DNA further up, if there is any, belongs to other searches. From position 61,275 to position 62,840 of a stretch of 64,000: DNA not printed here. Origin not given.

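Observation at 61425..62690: PLP fold-III decarboxylase homologue in a glycan locus, apparently lacking the CESGD cysteine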

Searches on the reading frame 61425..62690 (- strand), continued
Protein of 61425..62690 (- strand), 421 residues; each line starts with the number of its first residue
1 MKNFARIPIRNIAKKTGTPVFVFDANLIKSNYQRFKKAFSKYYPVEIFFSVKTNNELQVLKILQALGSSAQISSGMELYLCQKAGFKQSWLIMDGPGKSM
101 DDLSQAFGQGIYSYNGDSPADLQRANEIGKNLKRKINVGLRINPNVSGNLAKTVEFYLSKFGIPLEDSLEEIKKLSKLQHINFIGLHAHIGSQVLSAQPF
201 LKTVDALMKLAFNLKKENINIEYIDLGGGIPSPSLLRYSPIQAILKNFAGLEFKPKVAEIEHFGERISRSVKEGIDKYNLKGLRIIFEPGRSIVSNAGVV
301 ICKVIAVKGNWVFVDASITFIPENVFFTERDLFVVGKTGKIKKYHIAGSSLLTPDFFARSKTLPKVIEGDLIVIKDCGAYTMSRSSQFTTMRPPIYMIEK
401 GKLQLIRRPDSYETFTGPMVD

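Call 54: search_protein_families(library=ncbifam, proteins=[L072:4598-5608:+, L043:9271-10278:+, L008:6932-7945:+, L071:2360-3334:+, L004:7516-8568:+, L001:6898-8169:-, L001:8240-8974:+, L071:590-2320:+, L072:5595-6443:+], max_evalue=0.00001)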
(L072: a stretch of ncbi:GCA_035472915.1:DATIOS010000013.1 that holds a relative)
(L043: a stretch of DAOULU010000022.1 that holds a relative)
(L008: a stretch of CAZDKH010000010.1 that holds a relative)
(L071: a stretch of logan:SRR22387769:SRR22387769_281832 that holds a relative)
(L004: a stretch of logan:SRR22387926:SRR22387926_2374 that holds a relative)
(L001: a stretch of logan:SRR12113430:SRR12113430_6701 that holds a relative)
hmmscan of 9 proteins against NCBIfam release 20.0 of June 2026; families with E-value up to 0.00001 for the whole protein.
L072:4598-5608:+ (336 aa): 14 families
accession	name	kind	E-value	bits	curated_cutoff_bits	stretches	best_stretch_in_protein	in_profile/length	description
TIGR03466.1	HpnA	hypoth_equivalog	2.6e-46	158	367.65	1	2-321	3-318/327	hopanoid-associated sugar epimerase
NF052578.1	StrlDmthSdmBMthl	equivalog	2.3e-24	86.7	600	1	2-315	3-313/328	sterol demethylase protein SdmB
TIGR04180.1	EDH_00030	hypoth_equivalog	1.8e-22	79.7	475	1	3-227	2-235/297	NAD-dependent 4,6-dehydratase LegB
TIGR01181.1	dTDP_gluc_dehyt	equivalog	4.7e-17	62.1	365.1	1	2-279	2-281/321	dTDP-glucose 4,6-dehydratase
NF042422.1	oxyalk_red_OleD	equivalog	2.5e-14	53.4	580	1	3-321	4-325/329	2-alkyl-3-oxoalkanoate reductase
NF042423.1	oxyalk_red_Shew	equivalog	1.2e-12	47.6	580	1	2-317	11-328/331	2-alkyl-3-oxoalkanoate reductase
TIGR01746.1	Thioester-redct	subfamily_domain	5e-12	45.7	213.35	1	3-169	3-197/371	thioester reductase domain-containing protein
TIGR01179.1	galE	equivalog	4.7e-10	38.8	262.3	1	3-153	3-160/332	UDP-glucose 4-epimerase GalE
NF043036.1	ErythonDh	equivalog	1.8e-09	37.2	325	1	3-189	4-204/321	D-erythronate dehydrogenase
TIGR01214.1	rmlD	equivalog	9.5e-09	34.7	224.05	1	3-146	3-132/285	dTDP-4-dehydrorhamnose reductase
NF004520.0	PRK05865.1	equivalog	1.1e-08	33.5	1509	1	4-168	5-129/854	sugar epimerase family protein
TIGR02197.1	heptose_epim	equivalog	3.9e-08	32.8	274.6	1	3-150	2-150/316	ADP-glyceromanno-heptose 6-epimerase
NF005539.0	PRK07201.1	equivalog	2.5e-06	26.5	549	1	3-169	4-179/657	SDR family oxidoreductase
NF007582.0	PRK10217.1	equivalog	7.9e-06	25.2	698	0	102-233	124-255/355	dTDP-glucose 4,6-dehydratase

L043:9271-10278:+ (335 aa): 17 families
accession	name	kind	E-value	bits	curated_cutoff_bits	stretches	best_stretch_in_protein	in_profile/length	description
TIGR03466.1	HpnA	hypoth_equivalog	2.8e-37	128.3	367.65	1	7-329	3-323/327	hopanoid-associated sugar epimerase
NF042423.1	oxyalk_red_Shew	equivalog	2.3e-19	69.7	580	1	7-225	11-223/331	2-alkyl-3-oxoalkanoate reductase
NF052578.1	StrlDmthSdmBMthl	equivalog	2.6e-19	70.2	600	1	7-328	3-323/328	sterol demethylase protein SdmB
NF042422.1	oxyalk_red_OleD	equivalog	2.9e-17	63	580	1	8-278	4-274/329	2-alkyl-3-oxoalkanoate reductase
TIGR01181.1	dTDP_gluc_dehyt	equivalog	4.2e-15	55.6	365.1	1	7-329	2-313/321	dTDP-glucose 4,6-dehydratase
TIGR04180.1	EDH_00030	hypoth_equivalog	2.1e-14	53.3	475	1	8-237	2-239/297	NAD-dependent 4,6-dehydratase LegB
TIGR02197.1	heptose_epim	equivalog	2.1e-12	46.8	274.6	1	8-135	2-132/316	ADP-glyceromanno-heptose 6-epimerase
TIGR01746.1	Thioester-redct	subfamily_domain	1.6e-11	44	213.35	0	8-38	3-35/371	thioester reductase domain-containing protein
TIGR01179.1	galE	equivalog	1.6e-11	43.6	262.3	1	8-223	3-241/332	UDP-glucose 4-epimerase GalE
TIGR01777.1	yfcH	hypoth_equivalog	7.4e-10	38.9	207.35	1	8-259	2-247/292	TIGR01777 family oxidoreductase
NF043036.1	ErythonDh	equivalog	2.8e-09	36.6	325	1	8-139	4-148/321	D-erythronate dehydrogenase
NF005539.0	PRK07201.1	equivalog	6.5e-09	35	549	1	8-154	4-160/657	SDR family oxidoreductase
TIGR01214.1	rmlD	equivalog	1.3e-07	31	224.05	1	8-254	3-227/285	dTDP-4-dehydrorhamnose reductase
NF058621.1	DiazavRedAvaA7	equivalog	1.3e-06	28.3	400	1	8-230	4-225/304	3-diazoavenalumate denitrifying reductase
NF047350.1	aureusi_NRPS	equivalog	3.8e-06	24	2500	0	5-157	2028-2199/2373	aureusimine non-ribosomal peptide synthetase AusA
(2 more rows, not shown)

L008:6932-7945:+ (337 aa): 11 families
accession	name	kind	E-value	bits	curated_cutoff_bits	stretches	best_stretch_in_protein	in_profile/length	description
NF005539.0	PRK07201.1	equivalog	6.8e-46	157.3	549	1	7-332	3-351/657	SDR family oxidoreductase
TIGR01746.1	Thioester-redct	subfamily_domain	9.6e-37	127.1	213.35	1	8-255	3-276/371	thioester reductase domain-containing protein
TIGR03443.1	alpha_am_amid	equivalog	1.4e-17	62.4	1030.1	1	6-254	974-1258/1390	L-aminoadipate-semialdehyde dehydrogenase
NF038078.1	NRPS_MxcG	equivalog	1.7e-15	55.5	2300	1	47-247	1142-1342/1442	myxochelin non-ribosomal peptide synthetase MxcG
TIGR03466.1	HpnA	hypoth_equivalog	2.4e-12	46.4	367.65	1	8-166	4-158/327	hopanoid-associated sugar epimerase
NF047350.1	aureusi_NRPS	equivalog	1.6e-11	41.9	2500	1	8-164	2031-2201/2373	aureusimine non-ribosomal peptide synthetase AusA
NF041592.1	carboxyl_red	equivalog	6.8e-10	37.2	1300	1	47-157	832-950/1160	carboxylic acid reductase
NF042423.1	oxyalk_red_Shew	equivalog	2.3e-09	36.8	580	1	7-165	11-161/331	2-alkyl-3-oxoalkanoate reductase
NF042422.1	oxyalk_red_OleD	equivalog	9.8e-09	35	580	1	8-162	4-152/329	2-alkyl-3-oxoalkanoate reductase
TIGR02197.1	heptose_epim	equivalog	3.1e-08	33.2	274.6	1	8-161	2-150/316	ADP-glyceromanno-heptose 6-epimerase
TIGR01179.1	galE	equivalog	1.3e-06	27.4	262.3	1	8-168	3-164/332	UDP-glucose 4-epimerase GalE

L071:2360-3334:+ (324 aa): 7 families
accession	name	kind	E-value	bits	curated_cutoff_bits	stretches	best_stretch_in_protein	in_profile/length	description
NF005539.0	PRK07201.1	equivalog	8.5e-48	163.5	549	1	1-321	12-352/657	SDR family oxidoreductase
TIGR01746.1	Thioester-redct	subfamily_domain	6e-31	108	213.35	1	31-248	58-281/371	thioester reductase domain-containing protein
NF038078.1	NRPS_MxcG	equivalog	9.4e-13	46.3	2300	1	32-244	1140-1351/1442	myxochelin non-ribosomal peptide synthetase MxcG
TIGR03443.1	alpha_am_amid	equivalog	7.5e-12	43.5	1030.1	1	34-244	1035-1260/1390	L-aminoadipate-semialdehyde dehydrogenase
TIGR03466.1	HpnA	hypoth_equivalog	2.8e-11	42.9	367.65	1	2-211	13-211/327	hopanoid-associated sugar epimerase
NF042423.1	oxyalk_red_Shew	equivalog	2.3e-08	33.5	580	1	1-164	20-176/331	2-alkyl-3-oxoalkanoate reductase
NF041592.1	carboxyl_red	equivalog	5.2e-06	24.4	1300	1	30-150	828-956/1160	carboxylic acid reductase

L004:7516-8568:+ (350 aa): 48 families (the best 25 are shown)
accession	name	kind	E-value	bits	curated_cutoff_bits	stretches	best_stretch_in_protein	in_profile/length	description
TIGR02109.1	PQQ_syn_pqqE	equivalog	6.7e-26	91.1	381.35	1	47-208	14-173/358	pyrroloquinoline quinone biosynthesis protein PqqE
TIGR04545.1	rSAM_ahbD_hemeb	equivalog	6.2e-23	81.8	500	1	42-210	2-168/339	heme b synthase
TIGR02666.1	moaA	equivalog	7.2e-22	77.8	284.05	1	47-211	17-187/336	GTP 3',8-cyclase MoaA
TIGR04055.1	rSAM_NirJ2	equivalog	2e-20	73.6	500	1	42-210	2-167/326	putative heme d1 biosynthesis radical SAM protein NirJ2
TIGR02668.1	moaA_archaeal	equivalog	4.9e-20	71.7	325.25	1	37-213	7-183/303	GTP 3',8-cyclase MoaA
NF001199.0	PRK00164.2-1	equivalog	4.6e-19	68.7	231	1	45-215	17-186/308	GTP 3',8-cyclase MoaA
TIGR04303.1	GeoRSP_rSAM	equivalog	1.4e-18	67.5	400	1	41-236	6-198/325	GeoRSP system radical SAM/SPASM protein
TIGR04053.2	TIGR04053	equivalog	2.9e-18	66.3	395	1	42-211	10-180/366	TIGR04053 family radical SAM/SPASM domain-containing protein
NF050035.1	rSAM_WgK_link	exception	4.1e-17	62.2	650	1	42-255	11-222/367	radical SAM/SPASM peptide maturase WgkB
TIGR04317.1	W_rSAM_matur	equivalog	2e-16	60.1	380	1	46-209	10-176/349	tungsten cofactor oxidoreductase radical SAM maturase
NF049973.1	radical_Rv1681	equivalog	3.9e-16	58.9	380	1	47-209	79-239/326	Rv1681 family radical SAM protein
TIGR03961.1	rSAM_PTO1314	hypoth_equivalog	5.9e-16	58.7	306.05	1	47-213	30-187/332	PTO1314 family radical SAM protein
TIGR04133.1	rSAM_w_lipo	hypoth_equivalog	6.9e-16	58.1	425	1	29-209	13-194/350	TIGR04133 family radical SAM/SPASM protein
NF038283.1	viperin_w_prok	equivalog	8.8e-16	57.9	180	1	41-196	3-169/281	viperin family antiviral radical SAM protein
TIGR04546.1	rSAM_ahbC_deAc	equivalog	5.4e-15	55.1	650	1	42-205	41-201/390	12,18-didecarboxysiroheme deacetylase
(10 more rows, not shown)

L001:6898-8169:- (423 aa): 5 families
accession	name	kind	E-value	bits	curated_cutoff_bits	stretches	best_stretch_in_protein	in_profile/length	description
TIGR04317.1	W_rSAM_matur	equivalog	1.6e-11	43.9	380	1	112-225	50-162/349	tungsten cofactor oxidoreductase radical SAM maturase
NF038283.1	viperin_w_prok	equivalog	5.6e-10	38.9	180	1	65-207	6-147/281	viperin family antiviral radical SAM protein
NF045574.1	sacti_mat_StsB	exception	2.5e-07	29.9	625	1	108-190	135-217/466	StsB family radical SAM/SPASM domain sactipeptide maturase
TIGR02668.1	moaA_archaeal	equivalog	2.7e-06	26.6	325.25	1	60-201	13-141/303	GTP 3',8-cyclase MoaA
TIGR04426.1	rSAM_desII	equivalog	8.7e-06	24.7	450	0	66-216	119-266/468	dTDP-4-amino-4,6-dideoxy-D-glucose ammonia-lyase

L001:8240-8974:+ (244 aa): 14 families
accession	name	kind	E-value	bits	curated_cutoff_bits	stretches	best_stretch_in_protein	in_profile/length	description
TIGR04182.1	glyco_TIGR04182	equivalog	4.1e-25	88.8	325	1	8-224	3-214/293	S-layer glycoprotein N-glycosyltransferase AglJ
NF041391.1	DPhHxTase_Halo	equivalog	4.9e-23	81.2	375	1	13-229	3-210/213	dolichyl-phosphate hexose transferase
TIGR04283.1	glyco_like_mftF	equivalog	2.4e-15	56.7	182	1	7-102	1-94/221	TIGR04283 family arsenosugar biosynthesis glycosyltransferase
NF010496.0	PRK13915.1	equivalog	2.5e-15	56.3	262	1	3-91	29-128/307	glucosyl-3-phosphoglycerate synthase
NF058614.1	PPMAGASynPpgS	equivalog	6.3e-13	48.7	370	1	9-201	4-196/226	polyprenyl-phospho-N-acetylgalactosaminyl synthase PpgS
NF038302.1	EPS_HpsE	equivalog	1.4e-12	47.2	300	1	7-108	3-115/307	hormogonium polysaccharide biosynthesis glycosyltransferase HpsE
NF007986.1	PRK10714.1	equivalog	9e-12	44.6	529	1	5-169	6-173/316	undecaprenyl-phosphate 4-deoxy-4-formamido-L-arabinose transferase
TIGR03937.1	PgaC_IcaA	equivalog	5.7e-11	42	422.3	1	5-92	45-138/407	poly-beta-1,6-N-acetyl-D-glucosamine synthase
NF007482.0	PRK10073.1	equivalog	1.7e-09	37.2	423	1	4-113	5-119/334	glycosyltransferase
NF047683.1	TeichurnBiosyTuaG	equivalog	3.2e-09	36.8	400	1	5-115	6-122/252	teichuronic acid biosynthesis protein TuaG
NF047588.1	GlcsyltransPgfSStrep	equivalog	4.7e-08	32.6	500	1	6-171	2-170/308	glycosyltransferase PgfS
NF041875.1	EPS_EpsD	equivalog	4.4e-07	29.6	370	1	7-95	1-95/325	exopolysaccharide biosynthesis glycosyltransferase EpsD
NF041865.1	EpsU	equivalog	5.6e-07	28.9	700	1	5-94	39-137/394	exopolysaccharide biosynthesis GT2 family glycosyltransferase EpsU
TIGR03965.1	mycofact_glyco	equivalog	7.6e-06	25.1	280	0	6-91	75-166/467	mycofactocin biosynthesis glycosyltransferase MftF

L071:590-2320:+ (576 aa): 1 family
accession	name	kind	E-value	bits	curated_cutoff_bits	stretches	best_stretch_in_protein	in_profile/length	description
NF047510.1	LIC_10190_fam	subfamily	1.7e-52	178.6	100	1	4-458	3-423/424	LIC_10190 family membrane protein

L072:5595-6443:+ (282 aa): 21 families
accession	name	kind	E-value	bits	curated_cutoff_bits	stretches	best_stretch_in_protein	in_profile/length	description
NF045667.1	MTase_DVU1556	equivalog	9.8e-11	41.5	155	1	85-168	39-119/213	DVU_1556 family methyltransferase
NF041537.1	ArsM_AhpD_UU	exception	1.3e-10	40.6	510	1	86-168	97-180/345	arsenite methyltransferase/AhpD domain selenoprotein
NF007610.0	PRK10258.1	equivalog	2e-10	40.4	342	1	85-166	60-136/251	malonyl-ACP O-methyltransferase BioC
NF047649.1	MTase_UXPK_star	exception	1.3e-09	37.5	460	1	82-168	94-181/283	methyltransferase/UXPK-star double selenoprotein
TIGR01934.1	MenG_MenH_UbiE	subfamily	1.1e-08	34.7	158.35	1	83-168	55-141/223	ubiquinone/menaquinone biosynthesis methyltransferase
NF001244.0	PRK00216.1-5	equivalog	1.1e-08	34.7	216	1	88-168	69-153/236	bifunctional demethylmenaquinone methyltransferase/2-methoxy-6-polyprenyl-1,4-benzoquinol methylase UbiE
NF001243.0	PRK00216.1-4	equivalog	3e-08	33.3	235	1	90-167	72-150/237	demethylmenaquinone methyltransferase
NF052510.1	methyltran_MpqE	exception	4.8e-08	32.7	335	1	89-168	70-151/234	methyl-plastoquinone biosynthesis methyltransferase MpqE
NF041536.1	ArsM_DUF2284_UU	exception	5.2e-08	31.7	575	1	86-168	97-180/459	arsenite methyltransferase/DUF2284 domain selenoprotein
NF045825.1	FAmtase_mtf2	equivalog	7.5e-08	31.9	400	1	61-166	55-156/248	fatty-acid O-methyltransferase Mtf2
NF040539.1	AST_met_ArsM_2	exception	8.5e-08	32.4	240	1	87-165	78-160/262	putative arsinothricin biosynthesis methyltransferase ArsM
NF008823.0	PRK11873.1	subfamily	1e-07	31.7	263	1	92-168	104-181/272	arsenite methyltransferase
TIGR02752.1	MenG_heptapren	equivalog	1.3e-07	31.4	419.85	1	90-167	70-148/231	demethylmenaquinone methyltransferase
NF043040.1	corrin_prot_MT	hypoth_equivalog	1.5e-07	31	180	1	86-219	59-201/216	corrinoid protein-associated methyltransferase CpaM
NF001241.0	PRK00216.1-2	equivalog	2.5e-07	30.6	327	1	86-169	69-148/231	demethylmenaquinone methyltransferase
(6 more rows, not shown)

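Call 64: predict_structure(alignment_id=A5)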
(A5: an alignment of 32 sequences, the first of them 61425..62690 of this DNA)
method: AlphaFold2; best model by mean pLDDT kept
length: 421 residues; sequences in the alignment: 32
mean_pLDDT: 90.2   pTM: 0.90
mean pLDDT of the five models: 90.2, 89.7, 89.0, 88.5, 88.2
residues with pLDDT >= 90: 302; 70-90: 85; 50-70: 32; < 50: 2
segments of 3 or more residues with pLDDT < 50: none
pLDDT, mean of each block of 10 residues (from residue 1): 96 97 97 97 98 94 98 95 97 91 96 96 97 97 78 59 94 97 95 87 97 97 95 73 78 75 96 98 96 93 96 90 63 90 90 81 95 92 69 93 94 83 63
secondary structure, 60 per line:
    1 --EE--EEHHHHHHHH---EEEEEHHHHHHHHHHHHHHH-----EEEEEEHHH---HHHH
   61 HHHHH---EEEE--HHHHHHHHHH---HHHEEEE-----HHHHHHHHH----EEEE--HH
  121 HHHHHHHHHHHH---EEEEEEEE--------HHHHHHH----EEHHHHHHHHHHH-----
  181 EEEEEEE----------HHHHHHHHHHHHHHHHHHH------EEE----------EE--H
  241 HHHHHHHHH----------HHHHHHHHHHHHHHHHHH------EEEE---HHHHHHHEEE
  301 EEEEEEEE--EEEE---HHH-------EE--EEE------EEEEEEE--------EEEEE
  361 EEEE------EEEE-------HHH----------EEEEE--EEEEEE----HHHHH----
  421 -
elements in order: H9-16 E20-24 H25-39 E45-50 H57-65 E69-72 H75-84 E91-94 H100-108 E113-116 H119-132 E136-143 H152-158 H165-175 E181-187 H198-216 E223-225 H240-249 H260-277 E284-287 H291-297 E298-308 E311-314 E332-334 E341-347 E356-364 E371-374 E395-399 E402-407 H412-416

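Call 66: search_dna_similar(query=window:61425-62690:-, collection=plasmids, mode=protein, max_rows=60, rows=spread, max_evalue=0.001)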
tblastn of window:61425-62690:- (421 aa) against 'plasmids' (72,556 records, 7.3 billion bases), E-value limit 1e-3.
Records with a match: 487; places in all: 517; records where one place covers at least 80% of the query: 460.
Best place of each record, by identity: <60% 487.
By first word of the organism name: Ralstonia 132; Streptomyces 39; Sinorhizobium 37; Rhizobium 32; Escherichia 30; Salmonella 19; Bacillus 18; Azospirillum 12; Agrobacterium 11; Rahnella 11; and 77 more.
By predicted mobility (MOB-suite, as given by PLSDB): non-mobilizable 264; mobilizable 163; conjugative 60.
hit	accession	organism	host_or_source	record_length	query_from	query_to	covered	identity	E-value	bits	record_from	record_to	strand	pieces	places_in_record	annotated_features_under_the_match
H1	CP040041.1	Acinetobacter baumannii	Homo sapiens,blood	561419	6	415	97%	29.5%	3e-43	169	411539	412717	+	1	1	lysA: diaminopimelate decarboxylase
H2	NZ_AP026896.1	Aeromonas caviae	Microbe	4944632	6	408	96%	28.6%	3e-40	160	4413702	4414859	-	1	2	none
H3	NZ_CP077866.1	Staphylococcus aureus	Homo sapiens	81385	7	408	95%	27.4%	5e-28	124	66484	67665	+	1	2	lysA: diaminopimelate decarboxylase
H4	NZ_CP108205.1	Streptomyces sp. NBC_00111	-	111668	9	413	96%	26.5%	1e-23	110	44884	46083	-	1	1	diaminopimelate decarboxylase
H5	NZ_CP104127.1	Sinorhizobium sp. M103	Phaseolus vulgaris,cell ...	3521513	7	417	98%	25.9%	1e-34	144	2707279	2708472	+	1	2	none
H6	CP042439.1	Salmonella enterica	food,kratom powder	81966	19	409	93%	27.2%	8e-26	117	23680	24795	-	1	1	GNAT family N-acetyltransferase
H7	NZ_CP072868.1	Rhizobium sp. NLR16a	lentil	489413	7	412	96%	26.1%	1e-33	141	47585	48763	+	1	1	lysA: diaminopimelate decarboxylase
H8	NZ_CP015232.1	Tritonibacter mobilis F1926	cell culture,seawater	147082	9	415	97%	25.9%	5e-28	124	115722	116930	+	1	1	acyl-CoA dehydrogenase family protein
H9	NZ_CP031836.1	Lactobacillus amylolyticus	bacteria,Naturally fermented tofu whey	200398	11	415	96%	25.9%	2e-22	107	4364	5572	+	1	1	lysA: diaminopimelate decarboxylase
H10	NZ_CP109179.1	Streptomyces sp. NBC_01717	-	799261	3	417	99%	25.0%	6e-25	115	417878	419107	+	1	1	lysA: diaminopimelate decarboxylase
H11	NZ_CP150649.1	Bacillus mycoides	cell culture,soil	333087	3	413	98%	24.9%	5e-32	136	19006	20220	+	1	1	lysA: diaminopimelate decarboxylase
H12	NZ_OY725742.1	Monoglobus pectinilyticus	-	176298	12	415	96%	25.3%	2e-33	140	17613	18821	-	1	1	lysA: diaminopimelate decarboxylase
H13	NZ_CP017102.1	Rhizobium gallicum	Phaseolus vulgaris,Whole ...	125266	10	413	96%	25.1%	4e-26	118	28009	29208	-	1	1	alanine racemase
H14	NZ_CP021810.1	Sinorhizobium meliloti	Medicago sativa,Single Cell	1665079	7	385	90%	26.7%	2e-21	104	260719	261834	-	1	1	none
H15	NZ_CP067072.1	Rhizobium sp. AB2/73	Phyla canescens,cell culture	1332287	12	408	94%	25.4%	4e-12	76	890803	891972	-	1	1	record has no annotation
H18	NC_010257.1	Escherichia coli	-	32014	15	407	93%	25.2%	1e-19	99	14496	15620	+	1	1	GNAT family N-acetyltransferase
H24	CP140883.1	Sinorhizobium meliloti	Medicago lupulina,whole organism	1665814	7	385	90%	25.6%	3e-20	100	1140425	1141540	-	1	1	pyridoxal-dependent decarboxylase, exosortase A system-associated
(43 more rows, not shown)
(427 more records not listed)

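Call 67: fold_search(model_id=the predicted structure, library=pdb)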
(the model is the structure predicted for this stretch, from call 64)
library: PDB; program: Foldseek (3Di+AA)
matches with E <= 10: 1624; with E <= 0.001: 306
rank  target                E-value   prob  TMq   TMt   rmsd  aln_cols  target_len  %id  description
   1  1twi_A                5.1e-43  1.00  0.85  0.82   3.3       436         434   27  Crystal structure of Diaminopimelate Decarboxylase from m. jannaschii in co-complex with L-lysine (released 2004-07-27)
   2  2p3e_B                8.3e-43  1.00  0.82  0.86   2.8       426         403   29  Crystal structure of AQ1208 from Aquifex aeolicus (released 2007-05-01)
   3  2p3e_A                1.7e-42  1.00  0.81  0.86   2.9       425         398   28  Crystal structure of AQ1208 from Aquifex aeolicus (released 2007-05-01)
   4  4xg1_B                8.1e-42  1.00  0.84  0.85   3.2       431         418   28  Psychromonas ingrahamii diaminopimelate decarboxylase with LLP (released 2016-03-09)
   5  2qgh                  1.2e-41  1.00  0.85  0.90   2.2       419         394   26  Crystal structure of diaminopimelate decarboxylase from Helicobacter pylori complexed with L-lysine (released 2008-05-27)
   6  3c5q                  1.4e-41  1.00  0.85  0.90   2.2       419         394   26  Crystal structure of diaminopimelate decarboxylase (I148L mutant) from Helicobacter pylori complexed with L-lysine (released 2008-05-27)
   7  3n2b_D                1.5e-41  1.00  0.82  0.86   2.9       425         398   27  1.8 Angstrom Resolution Crystal Structure of Diaminopimelate Decarboxylase (lysA) from Vibrio cholerae. (released 2010-06-09)
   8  4xg1_C                1.7e-41  1.00  0.84  0.86   2.5       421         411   28  Psychromonas ingrahamii diaminopimelate decarboxylase with LLP (released 2016-03-09)
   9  1tuf_A                1.7e-41  1.00  0.85  0.83   3.2       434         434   27  Crystal structure of Diaminopimelate Decarboxylase from m. jannaschi (released 2004-07-20)
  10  3n2b_A                5.8e-40  1.00  0.80  0.82   4.2       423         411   27  1.8 Angstrom Resolution Crystal Structure of Diaminopimelate Decarboxylase (lysA) from Vibrio cholerae. (released 2010-06-09)
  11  4xg1_D                3.1e-39  1.00  0.81  0.84   3.5       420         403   28  Psychromonas ingrahamii diaminopimelate decarboxylase with LLP (released 2016-03-09)
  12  3n2b_C                5.7e-39  1.00  0.80  0.82   4.8       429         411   27  1.8 Angstrom Resolution Crystal Structure of Diaminopimelate Decarboxylase (lysA) from Vibrio cholerae. (released 2010-06-09)
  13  3n2b_B                8.1e-39  1.00  0.80  0.86   4.2       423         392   26  1.8 Angstrom Resolution Crystal Structure of Diaminopimelate Decarboxylase (lysA) from Vibrio cholerae. (released 2010-06-09)
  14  3vab_A                1.9e-38  1.00  0.85  0.85   3.4       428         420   25  Crystal structure of Diaminopimelate decarboxylase from Brucella melitensis bound to PLP (released 2012-01-18)
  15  8d5d_A                8.5e-38  1.00  0.83  0.77   4.3       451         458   25  Structure of Y430F D-ornithine/D-lysine decarboxylase complex with D-arginine (released 2022-11-16)
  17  9cpz_B                1.5e-37  1.00  0.84  0.77   4.1       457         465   26  C387S variant of D-ornithine/D-lysine decarboxylase complexed with PMP and 4-guanidinobutanal (released 2025-08-06)
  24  9cpz_A                6.6e-37  1.00  0.83  0.75   4.5       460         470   25  C387S variant of D-ornithine/D-lysine decarboxylase complexed with PMP and 4-guanidinobutanal (released 2025-08-06)
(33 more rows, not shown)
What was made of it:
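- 61425..62690 (-): DEC: 421-aa alanine-racemase-fold (fold-III) PLP enzyme, DAPDC-like but lacking the Cys. It is the subject of the finding. AF2 pLDDT 90.2 with best structural matches to DAPDC (calls 64, 67).
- On Alanine-racemase-fold (fold-III) Orn/DAP/Arg decarboxylase superfamily: AF2 model pLDDT 90.2 with TM 0.85 to DAPDC (calls 64, 67).
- Closest known: Tethered-substrate DAPDC-clade decarboxylases: FslC/FigC, SbnH, BtrK. Same: Structural matches have TM 0.81-0.83 (call 67).
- Checked: The AlphaFold2 model has pLDDT 90.2 and matches DAPDC structures at TM 0.85 (calls 64, 67).
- The model is confident and DAPDC-like (calls 64, 67). PDB 9cpz is a C387S DOKDC with PMP and 4-guanidinobutanal (entry title, call 67).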
